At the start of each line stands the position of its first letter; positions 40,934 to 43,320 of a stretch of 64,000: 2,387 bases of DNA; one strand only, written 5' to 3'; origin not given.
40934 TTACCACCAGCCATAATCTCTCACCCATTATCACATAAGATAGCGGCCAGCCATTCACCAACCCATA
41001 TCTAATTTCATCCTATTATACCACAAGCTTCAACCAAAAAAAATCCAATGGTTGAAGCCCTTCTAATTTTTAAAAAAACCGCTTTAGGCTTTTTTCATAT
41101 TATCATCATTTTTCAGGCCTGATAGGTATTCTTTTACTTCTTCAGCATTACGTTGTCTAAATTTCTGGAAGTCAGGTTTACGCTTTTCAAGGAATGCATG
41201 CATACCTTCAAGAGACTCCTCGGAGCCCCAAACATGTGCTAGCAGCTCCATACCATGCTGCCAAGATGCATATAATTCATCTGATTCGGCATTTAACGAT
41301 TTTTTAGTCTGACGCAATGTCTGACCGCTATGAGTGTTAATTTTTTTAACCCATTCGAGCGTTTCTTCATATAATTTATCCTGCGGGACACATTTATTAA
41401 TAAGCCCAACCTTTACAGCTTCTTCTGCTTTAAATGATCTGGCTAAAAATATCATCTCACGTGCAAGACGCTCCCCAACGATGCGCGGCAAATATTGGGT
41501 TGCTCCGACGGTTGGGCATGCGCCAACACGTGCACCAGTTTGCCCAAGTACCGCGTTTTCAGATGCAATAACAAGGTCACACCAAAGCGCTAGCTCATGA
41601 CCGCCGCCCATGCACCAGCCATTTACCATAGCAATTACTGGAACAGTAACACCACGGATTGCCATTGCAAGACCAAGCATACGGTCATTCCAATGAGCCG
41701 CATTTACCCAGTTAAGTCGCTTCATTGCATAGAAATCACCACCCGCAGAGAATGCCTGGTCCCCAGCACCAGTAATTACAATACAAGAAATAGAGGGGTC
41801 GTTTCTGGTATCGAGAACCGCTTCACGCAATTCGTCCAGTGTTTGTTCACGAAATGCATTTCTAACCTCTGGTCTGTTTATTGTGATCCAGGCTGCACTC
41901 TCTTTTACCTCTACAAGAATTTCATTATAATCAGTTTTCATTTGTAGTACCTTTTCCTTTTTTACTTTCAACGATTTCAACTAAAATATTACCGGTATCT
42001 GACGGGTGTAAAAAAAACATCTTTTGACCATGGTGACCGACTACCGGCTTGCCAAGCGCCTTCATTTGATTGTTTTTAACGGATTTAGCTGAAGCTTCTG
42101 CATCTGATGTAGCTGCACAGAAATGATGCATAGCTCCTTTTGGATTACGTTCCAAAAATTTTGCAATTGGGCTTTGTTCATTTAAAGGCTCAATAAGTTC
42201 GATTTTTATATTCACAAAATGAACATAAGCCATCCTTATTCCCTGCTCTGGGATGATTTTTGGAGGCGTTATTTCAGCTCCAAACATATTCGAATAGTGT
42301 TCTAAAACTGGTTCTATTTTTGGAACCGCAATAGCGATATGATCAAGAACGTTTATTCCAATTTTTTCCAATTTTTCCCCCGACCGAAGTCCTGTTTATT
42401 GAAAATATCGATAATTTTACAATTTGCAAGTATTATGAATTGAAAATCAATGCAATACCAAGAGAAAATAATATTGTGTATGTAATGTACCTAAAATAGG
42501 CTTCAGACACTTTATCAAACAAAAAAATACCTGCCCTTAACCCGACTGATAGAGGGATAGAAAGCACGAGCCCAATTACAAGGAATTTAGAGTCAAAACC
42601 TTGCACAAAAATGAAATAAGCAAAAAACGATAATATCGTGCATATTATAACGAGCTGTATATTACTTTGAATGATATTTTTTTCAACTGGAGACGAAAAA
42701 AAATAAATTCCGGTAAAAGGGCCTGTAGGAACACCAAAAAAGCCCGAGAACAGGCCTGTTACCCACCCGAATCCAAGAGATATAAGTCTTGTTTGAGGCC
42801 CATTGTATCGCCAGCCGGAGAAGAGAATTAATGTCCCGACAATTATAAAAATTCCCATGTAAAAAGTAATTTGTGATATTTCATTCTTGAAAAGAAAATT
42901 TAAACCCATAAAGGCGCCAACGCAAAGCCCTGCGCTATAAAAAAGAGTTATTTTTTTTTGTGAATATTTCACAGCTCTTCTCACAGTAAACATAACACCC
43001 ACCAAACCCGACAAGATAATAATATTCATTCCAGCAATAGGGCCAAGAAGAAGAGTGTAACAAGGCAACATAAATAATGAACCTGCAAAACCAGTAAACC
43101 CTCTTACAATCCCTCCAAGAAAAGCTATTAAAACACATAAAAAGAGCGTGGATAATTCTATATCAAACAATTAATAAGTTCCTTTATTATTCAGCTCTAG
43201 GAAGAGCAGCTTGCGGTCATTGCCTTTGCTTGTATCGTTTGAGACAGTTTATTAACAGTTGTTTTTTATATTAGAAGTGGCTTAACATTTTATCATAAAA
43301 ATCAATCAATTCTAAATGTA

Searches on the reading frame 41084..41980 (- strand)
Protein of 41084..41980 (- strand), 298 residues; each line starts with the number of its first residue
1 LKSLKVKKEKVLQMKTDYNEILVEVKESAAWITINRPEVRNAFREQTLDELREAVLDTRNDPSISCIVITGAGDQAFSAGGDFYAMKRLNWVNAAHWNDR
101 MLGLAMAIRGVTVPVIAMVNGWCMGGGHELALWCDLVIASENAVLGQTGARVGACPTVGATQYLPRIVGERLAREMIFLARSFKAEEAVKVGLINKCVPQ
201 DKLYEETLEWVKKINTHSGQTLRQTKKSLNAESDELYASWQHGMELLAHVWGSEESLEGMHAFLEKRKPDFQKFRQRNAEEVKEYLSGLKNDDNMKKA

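Call 3: search_protein_families(library=pfam, proteins=[window:41084-41980:-])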
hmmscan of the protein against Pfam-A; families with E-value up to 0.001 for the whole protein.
window:41084-41980:- (298 aa): 2 families
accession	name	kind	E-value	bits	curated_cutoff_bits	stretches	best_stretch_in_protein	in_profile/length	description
PF00378.25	ECH_1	-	1.6e-70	237.8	27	1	25-272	2-249/251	Enoyl-CoA hydratase/isomerase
PF16113.10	ECH_2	-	4.4e-33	115.6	27.2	1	30-283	2-258/335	Enoyl-CoA hydratase/isomerase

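Call 4: search_protein_families(library=ncbifam, proteins=[window:41084-41980:-])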
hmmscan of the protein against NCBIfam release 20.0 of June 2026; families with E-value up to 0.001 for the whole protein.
window:41084-41980:- (298 aa): 72 families (the best 25 are shown)
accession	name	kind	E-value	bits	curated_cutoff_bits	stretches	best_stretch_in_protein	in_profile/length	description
NF005637.0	PRK07396.1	equivalog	4.6e-72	242.7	380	1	14-276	8-271/273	1,4-dihydroxy-2-naphthoyl-CoA synthase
TIGR01929.1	menB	equivalog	4.4e-68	229.6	342.7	1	21-274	4-259/259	1,4-dihydroxy-2-naphthoyl-CoA synthase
TIGR03210.1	badI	equivalog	3.9e-62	209.9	467.6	1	18-274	1-256/256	2-ketocyclohexanecarboxyl-CoA hydrolase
NF004475.0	PRK05809.1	subfamily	3.9e-58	197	394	1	17-273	2-259/260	short-chain-enoyl-CoA hydratase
NF004517.0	PRK05862.1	equivalog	6.1e-57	193.1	396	1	17-273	2-256/257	enoyl-CoA hydratase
NF051848.1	EnCoAHydtEchA19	equivalog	1.1e-56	192.3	400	1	21-273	2-257/258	enoyl-CoA hydratase EchA19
NF004796.0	PRK06144.1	subfamily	3.1e-52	177.7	272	1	14-272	3-260/262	enoyl-CoA hydratase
NF006186.0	PRK08321.1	equivalog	3.7e-52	177.8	378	1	25-275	31-299/302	1,4-dihydroxy-2-naphthoyl-CoA synthase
NF004840.0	PRK06190.1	equivalog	5.4e-50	170.4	253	1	20-239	5-223/260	enoyl-CoA hydratase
NF007239.0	PRK09674.1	equivalog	9e-49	166.2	371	1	19-272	4-255/257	2,3-dehydroadipyl-CoA hydratase PaaF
NF006566.0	PRK09076.1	subfamily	3e-48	164.7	286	1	18-272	4-258/260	enoyl-CoA hydratase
NF005802.0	PRK07657.1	equivalog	7.2e-48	163.4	363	1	21-272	5-258/260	enoyl-CoA hydratase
NF046063.1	oxepin_alt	equivalog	2.2e-47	161.7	300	1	23-270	4-254/254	oxepin-CoA hydrolase, alternative type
NF006699.0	PRK09245.1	subfamily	2.5e-47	161.4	354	1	20-272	4-264/266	crotonase/enoyl-CoA hydratase family protein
NF006007.0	PRK08138.1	subfamily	7.2e-47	159.9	355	1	16-272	4-259/261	enoyl-CoA hydratase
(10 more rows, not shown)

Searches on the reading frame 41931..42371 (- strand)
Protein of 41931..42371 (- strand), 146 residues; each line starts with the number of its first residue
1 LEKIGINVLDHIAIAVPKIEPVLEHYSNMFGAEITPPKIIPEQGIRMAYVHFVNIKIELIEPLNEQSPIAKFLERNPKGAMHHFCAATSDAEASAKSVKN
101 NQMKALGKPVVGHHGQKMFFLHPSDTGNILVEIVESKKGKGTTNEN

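Call 3: search_protein_families(library=pfam, proteins=[window:41931-42371:-])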
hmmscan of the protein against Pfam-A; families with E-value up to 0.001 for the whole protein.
window:41931-42371:- (146 aa): 3 families
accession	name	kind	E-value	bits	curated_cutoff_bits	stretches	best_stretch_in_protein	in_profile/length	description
PF13669.12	Glyoxalase_4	-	1.5e-15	57.9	27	1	10-120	1-109/109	Glyoxalase/Bleomycin resistance protein/Dioxygenase superfamily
PF13468.12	Glyoxalase_3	-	1.7e-07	31.9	25.1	1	9-108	1-104/176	Glyoxalase-like domain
PF00903.31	Glyoxalase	-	2.2e-07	31.7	20.6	1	9-133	2-121/121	Glyoxalase/Bleomycin resistance protein/Dioxygenase superfamily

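Call 4: search_protein_families(library=ncbifam, proteins=[window:41931-42371:-])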
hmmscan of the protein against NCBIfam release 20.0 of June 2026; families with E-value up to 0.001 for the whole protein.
window:41931-42371:- (146 aa): 2 families
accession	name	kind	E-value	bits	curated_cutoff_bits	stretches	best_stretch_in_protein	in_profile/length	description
TIGR03081.1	metmalonyl_epim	equivalog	1.3e-34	119.5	114.95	1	9-135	2-129/129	methylmalonyl-CoA epimerase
TIGR01263.1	4HPPD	equivalog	0.00079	19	277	0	2-109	152-267/353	4-hydroxyphenylpyruvate dioxygenase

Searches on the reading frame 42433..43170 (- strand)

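Call 3: search_protein_families(library=pfam, proteins=[window:42433-43170:-])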
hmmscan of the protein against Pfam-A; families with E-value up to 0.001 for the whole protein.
window:42433-43170:- (245 aa): 1 family
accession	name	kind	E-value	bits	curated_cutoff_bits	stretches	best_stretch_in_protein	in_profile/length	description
PF01925.25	TauE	-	1.4e-18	67.9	32.6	1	13-241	2-237/237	Sulfite exporter TauE/SafE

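Call 4: search_protein_families(library=ncbifam, proteins=[window:42433-43170:-])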
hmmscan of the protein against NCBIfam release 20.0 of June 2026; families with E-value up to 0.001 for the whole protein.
window:42433-43170:- (245 aa): 0 families
